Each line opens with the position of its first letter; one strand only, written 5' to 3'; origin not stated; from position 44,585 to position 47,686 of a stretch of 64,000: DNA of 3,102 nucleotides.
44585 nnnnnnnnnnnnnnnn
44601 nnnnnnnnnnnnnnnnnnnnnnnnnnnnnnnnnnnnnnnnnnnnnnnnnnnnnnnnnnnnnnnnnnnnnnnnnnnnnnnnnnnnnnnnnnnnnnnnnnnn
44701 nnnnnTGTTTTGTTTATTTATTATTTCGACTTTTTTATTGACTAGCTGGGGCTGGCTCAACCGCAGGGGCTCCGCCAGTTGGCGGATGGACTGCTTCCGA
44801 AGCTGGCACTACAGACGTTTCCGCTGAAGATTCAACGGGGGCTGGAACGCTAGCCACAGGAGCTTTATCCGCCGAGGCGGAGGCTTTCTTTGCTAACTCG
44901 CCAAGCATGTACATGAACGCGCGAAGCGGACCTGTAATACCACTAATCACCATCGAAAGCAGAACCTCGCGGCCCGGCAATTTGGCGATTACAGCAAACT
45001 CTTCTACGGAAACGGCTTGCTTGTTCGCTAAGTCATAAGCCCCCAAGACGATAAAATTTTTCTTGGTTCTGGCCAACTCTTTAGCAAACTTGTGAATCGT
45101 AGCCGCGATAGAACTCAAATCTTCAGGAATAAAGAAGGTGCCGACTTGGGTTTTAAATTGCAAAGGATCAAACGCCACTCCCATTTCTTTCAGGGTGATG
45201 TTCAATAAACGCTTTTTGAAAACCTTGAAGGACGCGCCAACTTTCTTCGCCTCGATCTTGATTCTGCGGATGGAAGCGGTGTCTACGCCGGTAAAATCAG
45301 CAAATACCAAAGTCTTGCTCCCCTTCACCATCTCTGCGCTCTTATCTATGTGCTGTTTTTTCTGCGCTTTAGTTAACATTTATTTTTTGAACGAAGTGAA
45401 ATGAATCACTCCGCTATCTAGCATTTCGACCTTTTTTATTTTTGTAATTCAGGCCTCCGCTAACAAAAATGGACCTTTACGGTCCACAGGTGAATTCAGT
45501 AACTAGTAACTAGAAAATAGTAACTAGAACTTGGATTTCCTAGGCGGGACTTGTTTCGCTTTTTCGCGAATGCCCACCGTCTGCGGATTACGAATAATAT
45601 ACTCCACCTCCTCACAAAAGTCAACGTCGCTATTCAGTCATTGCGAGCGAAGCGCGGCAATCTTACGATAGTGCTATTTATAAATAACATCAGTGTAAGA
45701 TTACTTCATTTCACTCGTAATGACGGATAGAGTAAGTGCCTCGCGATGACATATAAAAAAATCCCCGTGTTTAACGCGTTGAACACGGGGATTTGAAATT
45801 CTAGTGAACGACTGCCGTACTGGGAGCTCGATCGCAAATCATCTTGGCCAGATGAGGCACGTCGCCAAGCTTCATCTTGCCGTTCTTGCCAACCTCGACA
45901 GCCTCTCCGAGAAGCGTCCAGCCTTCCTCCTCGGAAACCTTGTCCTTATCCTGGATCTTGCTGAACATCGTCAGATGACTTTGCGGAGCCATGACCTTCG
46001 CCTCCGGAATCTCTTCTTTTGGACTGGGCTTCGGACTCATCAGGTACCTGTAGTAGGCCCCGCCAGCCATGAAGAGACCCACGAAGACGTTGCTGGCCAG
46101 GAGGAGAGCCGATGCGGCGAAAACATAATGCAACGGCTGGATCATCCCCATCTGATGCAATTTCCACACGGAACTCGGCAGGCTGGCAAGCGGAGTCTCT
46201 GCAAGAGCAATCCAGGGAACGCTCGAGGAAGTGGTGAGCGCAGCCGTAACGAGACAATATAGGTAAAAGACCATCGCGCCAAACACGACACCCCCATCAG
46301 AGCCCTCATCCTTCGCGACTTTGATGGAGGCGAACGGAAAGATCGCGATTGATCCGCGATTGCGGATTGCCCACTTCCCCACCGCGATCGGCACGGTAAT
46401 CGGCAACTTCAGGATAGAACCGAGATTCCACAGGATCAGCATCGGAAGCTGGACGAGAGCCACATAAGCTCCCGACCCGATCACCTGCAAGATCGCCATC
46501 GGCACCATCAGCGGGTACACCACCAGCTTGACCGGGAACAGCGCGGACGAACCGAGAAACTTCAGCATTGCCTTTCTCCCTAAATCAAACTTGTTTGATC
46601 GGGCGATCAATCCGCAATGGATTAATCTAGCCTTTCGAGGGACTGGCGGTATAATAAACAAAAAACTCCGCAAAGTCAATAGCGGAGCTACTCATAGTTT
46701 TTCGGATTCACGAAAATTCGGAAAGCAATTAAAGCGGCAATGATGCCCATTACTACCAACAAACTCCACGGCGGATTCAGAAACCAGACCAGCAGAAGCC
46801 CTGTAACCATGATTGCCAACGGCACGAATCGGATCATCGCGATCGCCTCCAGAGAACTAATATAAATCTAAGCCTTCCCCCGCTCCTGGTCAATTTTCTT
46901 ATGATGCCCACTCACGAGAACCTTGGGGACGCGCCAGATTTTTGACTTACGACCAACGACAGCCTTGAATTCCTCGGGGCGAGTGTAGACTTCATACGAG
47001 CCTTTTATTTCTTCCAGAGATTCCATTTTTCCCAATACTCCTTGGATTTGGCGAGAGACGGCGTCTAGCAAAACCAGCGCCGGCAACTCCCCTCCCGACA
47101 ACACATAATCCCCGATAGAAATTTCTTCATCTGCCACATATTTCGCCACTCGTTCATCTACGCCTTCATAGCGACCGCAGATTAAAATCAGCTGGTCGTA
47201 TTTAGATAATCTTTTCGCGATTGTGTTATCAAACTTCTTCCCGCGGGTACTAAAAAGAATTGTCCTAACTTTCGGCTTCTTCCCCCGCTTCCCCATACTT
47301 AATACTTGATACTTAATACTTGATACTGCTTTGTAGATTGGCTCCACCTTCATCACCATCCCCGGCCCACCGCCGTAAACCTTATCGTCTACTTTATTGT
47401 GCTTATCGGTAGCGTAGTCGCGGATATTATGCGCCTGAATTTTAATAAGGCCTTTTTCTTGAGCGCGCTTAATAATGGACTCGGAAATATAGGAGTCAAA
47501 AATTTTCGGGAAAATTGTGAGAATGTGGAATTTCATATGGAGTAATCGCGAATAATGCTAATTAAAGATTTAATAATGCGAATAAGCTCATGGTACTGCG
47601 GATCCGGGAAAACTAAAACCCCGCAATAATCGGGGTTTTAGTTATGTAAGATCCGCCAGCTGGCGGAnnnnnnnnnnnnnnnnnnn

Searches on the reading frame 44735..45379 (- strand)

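Call 92: search_protein_families(library=pfam, proteins=[window:44735-45379:-], max_evalue=0.001)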
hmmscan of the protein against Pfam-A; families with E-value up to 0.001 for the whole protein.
window:44735-45379:- (214 aa): 1 family
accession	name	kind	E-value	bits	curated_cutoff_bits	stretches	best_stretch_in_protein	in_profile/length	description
PF00466.25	Ribosomal_L10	-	3e-12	46.9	22.8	1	3-100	2-100/100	Ribosomal protein L10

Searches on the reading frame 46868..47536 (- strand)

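Call 92: search_protein_families(library=pfam, proteins=[window:46868-47536:-], max_evalue=0.001)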
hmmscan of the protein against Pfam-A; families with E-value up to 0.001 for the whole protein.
window:46868-47536:- (222 aa): 1 family
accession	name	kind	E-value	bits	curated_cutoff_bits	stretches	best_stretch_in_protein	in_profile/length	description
PF01746.26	tRNA_m1G_MT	-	8.3e-49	166.4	27.3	1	23-217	2-180/195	tRNA (Guanine-1)-methyltransferase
